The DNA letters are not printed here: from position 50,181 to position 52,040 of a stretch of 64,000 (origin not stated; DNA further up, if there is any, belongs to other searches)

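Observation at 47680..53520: Glycan-modification operon: three paralogous GtrC-like GT-C membrane proteins around a GtrB-like GT2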

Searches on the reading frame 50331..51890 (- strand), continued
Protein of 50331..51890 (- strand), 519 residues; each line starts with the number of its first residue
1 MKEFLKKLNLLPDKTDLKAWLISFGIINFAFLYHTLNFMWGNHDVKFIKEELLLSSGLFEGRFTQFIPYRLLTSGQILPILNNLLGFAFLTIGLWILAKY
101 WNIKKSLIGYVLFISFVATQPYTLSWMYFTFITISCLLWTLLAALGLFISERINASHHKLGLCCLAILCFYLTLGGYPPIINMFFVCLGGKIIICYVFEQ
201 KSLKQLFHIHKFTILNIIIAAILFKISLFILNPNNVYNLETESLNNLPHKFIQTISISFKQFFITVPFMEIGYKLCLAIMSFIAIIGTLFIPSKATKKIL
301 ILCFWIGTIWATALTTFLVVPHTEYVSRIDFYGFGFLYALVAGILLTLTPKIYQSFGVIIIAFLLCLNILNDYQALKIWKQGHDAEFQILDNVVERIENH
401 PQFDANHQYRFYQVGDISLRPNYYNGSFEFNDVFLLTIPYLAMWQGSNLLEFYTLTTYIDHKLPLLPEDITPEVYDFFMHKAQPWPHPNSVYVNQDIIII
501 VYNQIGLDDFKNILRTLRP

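Call 49: find_encoding_contigs(protein=window:50331-51890:-, flank=10000, max_places=3)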
Protein window:50331-51890:- (519 aa): 14 contigs read that carry it; 3 places shown.
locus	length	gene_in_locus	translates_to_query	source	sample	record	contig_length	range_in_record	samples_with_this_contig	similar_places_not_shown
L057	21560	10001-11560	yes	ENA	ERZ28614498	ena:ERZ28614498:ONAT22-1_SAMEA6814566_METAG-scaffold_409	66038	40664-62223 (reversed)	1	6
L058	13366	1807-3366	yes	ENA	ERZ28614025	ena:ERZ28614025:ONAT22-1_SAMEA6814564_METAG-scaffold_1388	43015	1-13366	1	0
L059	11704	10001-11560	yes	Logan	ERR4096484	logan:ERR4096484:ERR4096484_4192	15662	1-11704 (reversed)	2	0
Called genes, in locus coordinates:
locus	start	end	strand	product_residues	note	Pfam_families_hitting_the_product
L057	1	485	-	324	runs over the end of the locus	PF00535:Glycos_transf_2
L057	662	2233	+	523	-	PF03023:MurJ, PF01554:MatE (weak)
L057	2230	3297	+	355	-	PF10095:DUF2333 (faint)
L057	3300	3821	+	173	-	PF01106:NifU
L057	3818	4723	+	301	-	PF01832:Glucosaminidase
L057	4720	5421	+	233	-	PF00753:Lactamase_B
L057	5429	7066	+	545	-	PF00672:HAMP (weak), PF02518:HATPase_c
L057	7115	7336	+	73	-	PF01176:eIF-1a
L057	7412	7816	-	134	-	PF04076:BOF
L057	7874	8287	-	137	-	PF02643:DUF192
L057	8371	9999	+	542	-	-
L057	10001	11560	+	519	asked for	PF14264:Glucos_trans_II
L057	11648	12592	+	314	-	PF00535:Glycos_transf_2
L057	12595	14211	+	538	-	PF14264:Glucos_trans_II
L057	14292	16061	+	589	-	PF01368:DHH, PF02272:DHHA1, PF17768:RecJ_OB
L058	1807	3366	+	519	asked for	PF14264:Glucos_trans_II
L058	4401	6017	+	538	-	PF14264:Glucos_trans_II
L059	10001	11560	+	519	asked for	PF14264:Glucos_trans_II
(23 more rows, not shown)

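Call 59: find_homologous_proteins(query=A2, max_evalue=0.001)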
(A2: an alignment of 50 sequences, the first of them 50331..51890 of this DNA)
Query A2 (50 sequences) (519 aa, profile of the alignment): 108 proteins with E <= 0.001 among 8000 candidates.
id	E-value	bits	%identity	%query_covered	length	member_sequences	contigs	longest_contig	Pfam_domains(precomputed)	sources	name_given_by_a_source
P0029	1.3e-239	814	61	100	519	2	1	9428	PF14264.13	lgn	-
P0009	6.6e-237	805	66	100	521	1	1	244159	-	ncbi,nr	ncbi:MAG: glucosyltransferase domain-containing protein [Acetobacter sp.]|nr:glucosyltransferase dom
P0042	8.7e-237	805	59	100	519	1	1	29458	-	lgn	-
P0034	3.2e-236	803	61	100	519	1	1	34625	PF14264.13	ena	-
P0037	2.3e-235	800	60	100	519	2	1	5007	PF14264.13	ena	-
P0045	3.2e-235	800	58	100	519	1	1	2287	PF14264.13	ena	-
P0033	1.0e-234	798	61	100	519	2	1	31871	-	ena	-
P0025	1.2e-233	794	63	100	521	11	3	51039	-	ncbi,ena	-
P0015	5.0e-233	792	64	100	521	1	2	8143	-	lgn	-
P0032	1.3e-232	791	63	100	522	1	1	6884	PF14264.13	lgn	-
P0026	1.8e-232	791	63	100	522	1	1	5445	-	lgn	-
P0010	2.1e-232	790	64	100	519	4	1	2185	-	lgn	-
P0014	6.3e-232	789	64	100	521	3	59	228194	-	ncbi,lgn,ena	-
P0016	1.1e-231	788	65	100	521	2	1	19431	PF14264.13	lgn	-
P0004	2.1e-231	787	70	100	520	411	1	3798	PF14264.13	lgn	-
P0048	2.8e-231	787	59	100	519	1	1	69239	PF14264.13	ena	-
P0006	3.4e-231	786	66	100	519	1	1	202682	PF14264.13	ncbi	-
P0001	9.2e-231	785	94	100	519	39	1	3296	PF14264.13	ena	-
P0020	2.4e-230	784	63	100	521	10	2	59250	PF14264.13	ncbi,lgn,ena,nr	ncbi:MAG: glucosyltransferase domain-containing protein [Alphaproteobacteria bacterium]|nr:glucosylt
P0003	9.4e-230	782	83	100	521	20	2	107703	PF14264.13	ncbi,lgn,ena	-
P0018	4.1e-229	780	65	99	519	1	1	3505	PF14264.13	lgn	-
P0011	4.1e-229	779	65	100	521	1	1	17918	PF14264.13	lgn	-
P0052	1.7e-228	777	59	100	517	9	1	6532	PF14264.13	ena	-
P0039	5.2e-228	776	62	96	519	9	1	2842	PF14264.13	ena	-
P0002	7.0e-228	775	85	100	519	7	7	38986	PF14264.13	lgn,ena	-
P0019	9.2e-228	775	64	100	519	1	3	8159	PF14264.13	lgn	-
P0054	1.3e-227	775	58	100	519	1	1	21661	PF14264.13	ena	-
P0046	1.6e-227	774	61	95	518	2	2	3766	PF14264.13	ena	-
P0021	3.0e-227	773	64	100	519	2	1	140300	PF14264.13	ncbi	-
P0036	3.9e-227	773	63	100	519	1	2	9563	PF14264.13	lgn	-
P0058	6.3e-227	772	59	100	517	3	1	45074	PF14264.13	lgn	-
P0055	8.5e-227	772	58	100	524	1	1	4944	PF14264.13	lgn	-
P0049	3.7e-226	770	59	100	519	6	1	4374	PF14264.13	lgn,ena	-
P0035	6.0e-226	769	61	100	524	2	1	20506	PF14264.13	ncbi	-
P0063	9.9e-226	768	57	100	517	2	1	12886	PF14264.13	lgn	-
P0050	1.1e-225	768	60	100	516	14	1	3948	PF14264.13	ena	-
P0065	2.1e-225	767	57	100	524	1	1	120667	PF14264.13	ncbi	-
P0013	2.2e-225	767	66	100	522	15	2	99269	PF14264.13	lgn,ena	-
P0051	2.7e-225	767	58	100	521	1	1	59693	PF14264.13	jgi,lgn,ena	-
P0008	3.5e-225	767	66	100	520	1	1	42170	PF14264.13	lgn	-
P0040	5.1e-225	766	62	98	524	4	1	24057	PF14264.13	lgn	-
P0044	5.2e-225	766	61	100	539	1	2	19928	PF14264.13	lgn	-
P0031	1.6e-224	764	63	100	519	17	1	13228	PF14264.13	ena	-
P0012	1.8e-224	764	66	100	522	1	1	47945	PF14264.13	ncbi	-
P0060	2.9e-224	764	58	98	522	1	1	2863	PF14264.13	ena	-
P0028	3.5e-224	763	63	100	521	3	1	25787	PF14264.13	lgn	-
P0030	7.7e-224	762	65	100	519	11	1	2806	PF14264.13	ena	-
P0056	1.1e-223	762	60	100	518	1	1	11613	PF14264.13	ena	-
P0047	1.2e-223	761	60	100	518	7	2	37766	PF14264.13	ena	-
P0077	1.9e-222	758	54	100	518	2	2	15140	PF14264.13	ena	-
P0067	1.5e-221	755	55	100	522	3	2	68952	PF14264.13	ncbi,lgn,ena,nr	ncbi:MAG: hypothetical protein IJ864_03535 [Alphaproteobacteria bacterium]|nr:hypothetical protein [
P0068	1.6e-221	754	54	99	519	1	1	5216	PF14264.13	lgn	-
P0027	1.4e-220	751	64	100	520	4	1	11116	PF14264.13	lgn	-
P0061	1.6e-220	751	57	98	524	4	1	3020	PF14264.13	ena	-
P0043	1.7e-220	751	62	100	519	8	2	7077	PF14264.13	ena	-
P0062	5.7e-220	749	58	100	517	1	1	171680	PF14264.13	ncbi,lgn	-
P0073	3.6e-219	747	54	100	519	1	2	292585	PF14264.13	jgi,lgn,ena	-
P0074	4.0e-219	747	55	100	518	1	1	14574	PF14264.13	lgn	-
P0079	4.0e-218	743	55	99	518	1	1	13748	PF14264.13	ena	-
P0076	7.9e-218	742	56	100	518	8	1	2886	PF14264.13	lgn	-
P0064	1.1e-215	735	57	98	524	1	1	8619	PF14264.13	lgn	-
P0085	7.5e-215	732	56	95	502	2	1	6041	PF14264.13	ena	-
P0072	1.6e-213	728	57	96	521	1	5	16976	PF14264.13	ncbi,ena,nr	ncbi:MAG: glucosyltransferase domain-containing protein [Alphaproteobacteria bacterium]|nr:glucosylt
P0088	3.4e-213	727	52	95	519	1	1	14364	PF14264.13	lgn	-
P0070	3.7e-209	714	58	99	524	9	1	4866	PF14264.13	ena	-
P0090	3.7e-206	704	52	98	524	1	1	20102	PF14264.13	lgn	-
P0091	4.7e-205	700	50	99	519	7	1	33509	PF14264.13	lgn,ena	-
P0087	9.2e-205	699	57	93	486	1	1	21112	PF14264.13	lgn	-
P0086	1.2e-204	699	55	97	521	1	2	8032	PF14264.13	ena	-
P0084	1.8e-203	695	55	100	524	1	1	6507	PF14264.13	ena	-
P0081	3.2e-201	687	56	96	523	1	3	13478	PF14264.13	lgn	-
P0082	1.9e-199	682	55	98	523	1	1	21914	PF14264.13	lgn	-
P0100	2.1e-193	662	32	95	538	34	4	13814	PF14264.13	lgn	-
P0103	1.3e-185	636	34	95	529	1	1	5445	PF14264.13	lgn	-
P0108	2.2e-181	622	32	95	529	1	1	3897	PF14264.13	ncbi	-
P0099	3.3e-181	621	33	94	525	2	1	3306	PF14264.13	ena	-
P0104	9.6e-180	617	33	95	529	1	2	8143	PF14264.13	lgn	-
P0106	6.2e-172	591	33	96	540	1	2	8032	PF14264.13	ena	-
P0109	1.0e-170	587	31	92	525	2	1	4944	PF14264.13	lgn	-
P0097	7.2e-170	584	33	93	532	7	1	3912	PF14264.13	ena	-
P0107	1.5e-167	576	32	96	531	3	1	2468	PF14264.13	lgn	-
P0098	7.8e-167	574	35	95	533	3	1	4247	PF14264.13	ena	-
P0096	1.2e-163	563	34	96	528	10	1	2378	PF14264.13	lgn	-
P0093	6.2e-136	472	64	64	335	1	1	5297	PF14264.13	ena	-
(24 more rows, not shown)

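Call 68: fold_search(model_id=the predicted structure, library=viral)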
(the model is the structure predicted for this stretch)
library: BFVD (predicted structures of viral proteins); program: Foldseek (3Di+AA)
matches with E <= 10: 120; with E <= 0.001: 1
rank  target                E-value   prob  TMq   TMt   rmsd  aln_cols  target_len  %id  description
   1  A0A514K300            5.9e-04  1.00  0.36  0.50   9.1       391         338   13  Uncharacterized protein [Nitrosopumilus spindle-shaped virus 1]
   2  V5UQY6                2.6e-03  1.00  0.39  0.44  10.5       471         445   13  Uncharacterized protein [Oenococcus phage phiS13]
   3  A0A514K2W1            2.8e-02  0.98  0.27  0.39  12.0       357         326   13  Uncharacterized protein [Nitrosopumilus spindle-shaped virus]
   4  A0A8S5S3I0            3.7e-02  1.00  0.32  0.22   9.2       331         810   13  Uncharacterized protein [Siphoviridae sp. ctBLh2]
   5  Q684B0                6.9e-02  0.95  0.36  0.33  10.2       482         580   12  (no name in the UniProt tables at hand)
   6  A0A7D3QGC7            7.8e-02  0.14  0.11  0.11  23.8       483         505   11  (no name in the UniProt tables at hand)
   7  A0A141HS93            1.5e-01  0.14  0.11  0.08  26.1       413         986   11  (no name in the UniProt tables at hand)
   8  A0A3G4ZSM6            3.5e-01  0.08  0.11  0.13  23.9       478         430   13  MFS transporter [Edafosvirus sp.]
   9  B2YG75                4.3e-01  0.10  0.12  0.15  22.6       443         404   12  Uncharacterized protein [Musca hytrovirus(isolate Musca domestica/United States/Boucias/-)]
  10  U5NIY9                4.9e-01  0.13  0.12  0.16  21.9       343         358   10  ORF58 [Retroperitoneal fibromatosis-associated herpesvirus]
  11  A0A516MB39            8.4e-01  0.08  0.13  0.07  25.9       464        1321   15  (no name in the UniProt tables at hand)
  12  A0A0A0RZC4            9.2e-01  0.14  0.14  0.21  22.4       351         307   14  BILF1 [Ateles paniscus lymphocryptovirus 1]
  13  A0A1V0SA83            1.1e+00  0.06  0.10  0.16  22.2       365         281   14  Uncharacterized protein [Catovirus CTV1]
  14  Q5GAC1                1.1e+00  0.05  0.10  0.13  21.6       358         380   13  N system amino acids transporter NAT-1 [Grouper iridovirus]
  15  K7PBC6                1.2e+00  0.05  0.09  0.05  32.6       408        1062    8  Protein ORF43 [Cyprinid herpesvirus 1]
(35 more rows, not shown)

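Call 75: search_protein_representatives(alignment_id=A2)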
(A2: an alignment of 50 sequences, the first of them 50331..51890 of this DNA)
Query: 50 sequences, 519 profile positions. Proteins with E-value up to 0.001 (for the whole library): 825; up to 1e-10: 412; up to 1e-30: 245. The best 150 are listed.
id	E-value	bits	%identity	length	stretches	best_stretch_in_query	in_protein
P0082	5.9e-200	681.6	-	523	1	1-517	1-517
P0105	5.0e-185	632.3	-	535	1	5-516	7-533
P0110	7.8e-151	519.5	-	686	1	3-506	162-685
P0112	1.1e-143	495.9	-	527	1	5-512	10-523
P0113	5.2e-140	483.8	-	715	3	4-197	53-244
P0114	1.7e-139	482.1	-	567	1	4-509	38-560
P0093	2.0e-136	472.0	-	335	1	1-333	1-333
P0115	7.7e-119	414.0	-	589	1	9-515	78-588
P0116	6.4e-118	410.9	-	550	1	10-516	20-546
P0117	1.1e-115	403.6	-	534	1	6-517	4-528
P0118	1.2e-115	403.4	-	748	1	12-516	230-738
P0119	9.3e-115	400.5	-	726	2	153-506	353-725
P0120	2.0e-114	399.4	-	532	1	13-516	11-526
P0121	1.5e-111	389.9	-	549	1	17-517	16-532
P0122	7.4e-108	377.7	-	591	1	16-516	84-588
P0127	4.0e-102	358.8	-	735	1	14-517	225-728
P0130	2.5e-101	356.2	-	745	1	9-517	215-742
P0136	8.8e-99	347.8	-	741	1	10-515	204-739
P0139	8.2e-96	338.0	-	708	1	15-516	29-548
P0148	9.2e-92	324.6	-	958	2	6-289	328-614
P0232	3.1e-58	214.0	-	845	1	3-339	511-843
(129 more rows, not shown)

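Call 76: search_protein_families(library=pfam, proteins=[P0118, P0127, P0130, P0136, P0148, P0113, P0232, P0119, P0112, P0116], max_evalue=0.01)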
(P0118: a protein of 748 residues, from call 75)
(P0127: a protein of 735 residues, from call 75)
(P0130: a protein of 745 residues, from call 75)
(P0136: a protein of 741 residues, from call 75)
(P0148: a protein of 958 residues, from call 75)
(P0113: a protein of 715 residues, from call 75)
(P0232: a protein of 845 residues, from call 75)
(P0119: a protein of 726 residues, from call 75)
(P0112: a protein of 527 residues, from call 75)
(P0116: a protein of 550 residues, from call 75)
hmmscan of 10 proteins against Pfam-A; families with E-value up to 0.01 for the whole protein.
P0118 (748 aa): 1 family
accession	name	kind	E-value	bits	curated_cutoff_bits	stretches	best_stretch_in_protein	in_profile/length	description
PF14264.12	Glucos_trans_II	-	3.8e-15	56.3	30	1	267-554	18-311/317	Glucosyl transferase GtrII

P0127 (735 aa): 1 family
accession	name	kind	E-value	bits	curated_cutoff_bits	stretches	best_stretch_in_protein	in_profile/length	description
PF14264.12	Glucos_trans_II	-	1.6e-15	57.5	30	1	258-549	16-315/317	Glucosyl transferase GtrII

P0130 (745 aa): 1 family
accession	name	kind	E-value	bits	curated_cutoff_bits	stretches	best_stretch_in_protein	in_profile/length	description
PF14264.12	Glucos_trans_II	-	8.3e-14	51.9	30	1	263-540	24-304/317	Glucosyl transferase GtrII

P0136 (741 aa): 1 family
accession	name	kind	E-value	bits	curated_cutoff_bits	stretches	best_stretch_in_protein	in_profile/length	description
PF14264.12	Glucos_trans_II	-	1.2e-10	41.5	30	1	252-540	25-305/317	Glucosyl transferase GtrII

P0148 (958 aa): 1 family
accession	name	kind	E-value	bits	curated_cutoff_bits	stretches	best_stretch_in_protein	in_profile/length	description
PF14264.12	Glucos_trans_II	-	5.3e-07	29.5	30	1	380-572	25-213/317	Glucosyl transferase GtrII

P0113 (715 aa): 0 families

P0232 (845 aa): 1 family
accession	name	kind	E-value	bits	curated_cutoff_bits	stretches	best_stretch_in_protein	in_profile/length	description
PF14264.12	Glucos_trans_II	-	5.4e-14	52.5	30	1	565-843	24-310/317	Glucosyl transferase GtrII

P0119 (726 aa): 0 families

P0112 (527 aa): 1 family
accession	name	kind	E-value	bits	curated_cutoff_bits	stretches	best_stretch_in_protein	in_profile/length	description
PF14264.12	Glucos_trans_II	-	4.5e-14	52.7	30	1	62-324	24-297/317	Glucosyl transferase GtrII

P0116 (550 aa): 1 family
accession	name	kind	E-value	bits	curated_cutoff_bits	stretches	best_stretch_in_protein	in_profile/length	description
PF14264.12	Glucos_trans_II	-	9.5e-10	38.5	30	1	53-360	11-311/317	Glucosyl transferase GtrII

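Call 78: list_cluster_members(proteins=[P0112, P0114, P0116, P0117, P0118, P0120, P0121, P0127, P0136, P0139])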
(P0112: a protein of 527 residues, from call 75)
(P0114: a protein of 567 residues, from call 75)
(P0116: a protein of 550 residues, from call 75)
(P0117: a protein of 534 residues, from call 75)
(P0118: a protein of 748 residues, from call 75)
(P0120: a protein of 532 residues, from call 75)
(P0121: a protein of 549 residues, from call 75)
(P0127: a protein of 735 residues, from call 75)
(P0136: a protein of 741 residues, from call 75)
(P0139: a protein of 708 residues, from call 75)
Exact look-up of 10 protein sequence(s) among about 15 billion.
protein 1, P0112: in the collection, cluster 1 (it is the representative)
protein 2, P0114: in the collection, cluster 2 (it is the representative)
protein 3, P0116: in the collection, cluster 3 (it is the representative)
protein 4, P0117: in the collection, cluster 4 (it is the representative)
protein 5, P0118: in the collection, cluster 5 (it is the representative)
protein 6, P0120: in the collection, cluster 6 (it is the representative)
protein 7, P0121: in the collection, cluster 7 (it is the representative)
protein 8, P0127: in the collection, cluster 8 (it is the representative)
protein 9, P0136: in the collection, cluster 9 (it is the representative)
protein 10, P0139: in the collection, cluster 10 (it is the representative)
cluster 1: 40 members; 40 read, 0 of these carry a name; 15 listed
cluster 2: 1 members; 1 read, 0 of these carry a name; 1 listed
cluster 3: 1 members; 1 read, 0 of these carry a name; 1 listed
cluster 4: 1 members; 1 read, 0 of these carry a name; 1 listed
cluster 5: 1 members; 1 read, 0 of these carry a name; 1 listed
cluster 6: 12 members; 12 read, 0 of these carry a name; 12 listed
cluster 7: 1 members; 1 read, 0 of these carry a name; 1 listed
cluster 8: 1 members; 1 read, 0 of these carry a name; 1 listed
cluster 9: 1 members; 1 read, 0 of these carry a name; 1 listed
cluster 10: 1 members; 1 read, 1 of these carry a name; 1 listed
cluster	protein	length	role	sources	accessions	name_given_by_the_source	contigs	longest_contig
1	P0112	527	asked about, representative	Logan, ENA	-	-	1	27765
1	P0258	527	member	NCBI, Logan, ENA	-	-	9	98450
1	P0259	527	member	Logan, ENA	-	-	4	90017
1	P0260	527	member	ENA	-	-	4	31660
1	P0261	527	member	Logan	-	-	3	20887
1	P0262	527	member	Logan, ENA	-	-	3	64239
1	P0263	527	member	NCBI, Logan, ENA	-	-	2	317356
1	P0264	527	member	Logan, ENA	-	-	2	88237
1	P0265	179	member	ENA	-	-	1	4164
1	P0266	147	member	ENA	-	-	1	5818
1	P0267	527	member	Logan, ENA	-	-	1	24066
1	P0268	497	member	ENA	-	-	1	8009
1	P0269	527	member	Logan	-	-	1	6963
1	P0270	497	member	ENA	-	-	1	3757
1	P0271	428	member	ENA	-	-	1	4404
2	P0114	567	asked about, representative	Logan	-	-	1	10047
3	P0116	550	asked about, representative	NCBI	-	-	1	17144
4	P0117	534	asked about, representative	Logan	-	-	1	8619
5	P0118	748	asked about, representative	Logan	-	-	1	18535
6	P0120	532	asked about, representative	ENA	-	-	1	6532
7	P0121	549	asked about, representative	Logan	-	-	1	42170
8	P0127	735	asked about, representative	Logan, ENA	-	-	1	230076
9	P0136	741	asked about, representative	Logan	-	-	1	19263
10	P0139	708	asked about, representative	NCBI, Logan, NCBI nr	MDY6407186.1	MAG: hypothetical protein SPL08_00585 [Pseudomonadota bacterium] | hypothetical protein [Pseudomonadota bacterium]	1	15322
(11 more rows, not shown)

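Call 79: find_encoding_contigs(protein=P0127, flank=10000, max_places=1)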
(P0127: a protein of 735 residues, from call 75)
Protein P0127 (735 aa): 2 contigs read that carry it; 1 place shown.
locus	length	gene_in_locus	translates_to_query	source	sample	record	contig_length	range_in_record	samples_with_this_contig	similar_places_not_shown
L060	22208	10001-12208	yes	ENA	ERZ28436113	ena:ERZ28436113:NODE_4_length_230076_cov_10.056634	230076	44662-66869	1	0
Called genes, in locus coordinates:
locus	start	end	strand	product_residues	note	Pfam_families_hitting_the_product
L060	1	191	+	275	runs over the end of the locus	PF01966:HD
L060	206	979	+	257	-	PF23023:Anti-Pycsar_Apyc1, PF00753:Lactamase_B, PF13483:Lactamase_B_3 (weak), PF12706:Lactamase_B_2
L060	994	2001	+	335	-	-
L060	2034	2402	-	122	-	PF04076:BOF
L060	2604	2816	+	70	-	-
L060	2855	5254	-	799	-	PF12794:MscS_TM (weak), PF00924:MS_channel_2nd, PF21082:MS_channel_3rd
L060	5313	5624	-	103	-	-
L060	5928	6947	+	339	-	PF00535:Glycos_transf_2, PF13641:Glyco_tranf_2_3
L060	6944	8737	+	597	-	PF05045:RgpF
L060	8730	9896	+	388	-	PF00535:Glycos_transf_2, PF10111:Glyco_tranf_2_2 (weak)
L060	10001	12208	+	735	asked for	PF14264:Glucos_trans_II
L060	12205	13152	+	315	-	PF00535:Glycos_transf_2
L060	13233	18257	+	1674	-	PF01435:Peptidase_M48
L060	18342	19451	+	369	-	-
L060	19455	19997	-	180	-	PF13328:HD_4, PF01966:HD (weak)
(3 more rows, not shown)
